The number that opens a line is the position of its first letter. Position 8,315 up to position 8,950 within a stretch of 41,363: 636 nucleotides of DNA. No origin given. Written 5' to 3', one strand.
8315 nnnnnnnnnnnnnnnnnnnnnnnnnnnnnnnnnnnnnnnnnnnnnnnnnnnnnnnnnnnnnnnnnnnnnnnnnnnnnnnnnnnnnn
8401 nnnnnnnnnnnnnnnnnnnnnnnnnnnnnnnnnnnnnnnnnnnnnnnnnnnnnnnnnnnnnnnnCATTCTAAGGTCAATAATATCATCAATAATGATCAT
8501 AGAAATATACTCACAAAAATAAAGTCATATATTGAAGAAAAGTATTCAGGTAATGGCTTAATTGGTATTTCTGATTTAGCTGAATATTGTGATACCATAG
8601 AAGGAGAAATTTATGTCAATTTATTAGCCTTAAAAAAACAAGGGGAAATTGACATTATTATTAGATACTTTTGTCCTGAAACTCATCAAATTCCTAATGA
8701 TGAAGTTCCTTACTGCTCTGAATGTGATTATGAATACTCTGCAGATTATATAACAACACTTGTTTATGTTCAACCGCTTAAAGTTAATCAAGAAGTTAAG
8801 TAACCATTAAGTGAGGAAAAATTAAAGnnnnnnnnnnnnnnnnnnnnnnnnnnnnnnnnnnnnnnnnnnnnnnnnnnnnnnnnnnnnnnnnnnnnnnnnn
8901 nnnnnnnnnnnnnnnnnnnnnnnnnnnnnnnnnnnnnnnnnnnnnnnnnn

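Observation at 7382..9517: AT-rich, HIP1-free two-gene cassette (473-aa ORFan plus Mrr-like PD-(D/E)XK nuclease) wedged next to ureC: candidate undescribed defence-type module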

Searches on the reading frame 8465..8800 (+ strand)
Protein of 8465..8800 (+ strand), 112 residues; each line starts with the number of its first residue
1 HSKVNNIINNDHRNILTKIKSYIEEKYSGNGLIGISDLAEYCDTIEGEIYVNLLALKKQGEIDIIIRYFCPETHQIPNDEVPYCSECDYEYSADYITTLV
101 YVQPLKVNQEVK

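Call 21: find_homologous_proteins(query=window:8465-8800:+, max_evalue=0.01)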
Query seq(112 aa) (112 aa): 7 proteins with E <= 0.01 among 12 candidates.
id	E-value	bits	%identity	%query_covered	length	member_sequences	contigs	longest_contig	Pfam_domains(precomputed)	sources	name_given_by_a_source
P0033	3.0e-41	158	70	88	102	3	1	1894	-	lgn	-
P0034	2.1e-40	155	71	88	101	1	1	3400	-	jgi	-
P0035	7.9e-40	153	72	82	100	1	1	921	-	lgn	-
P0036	4.4e-35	138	68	88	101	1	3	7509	-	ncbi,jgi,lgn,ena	jgi:hypothetical protein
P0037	1.5e-27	114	61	83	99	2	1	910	-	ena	-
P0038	4.9e-27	112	59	85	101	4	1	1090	-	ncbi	-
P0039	9.3e-20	89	47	80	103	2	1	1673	-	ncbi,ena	-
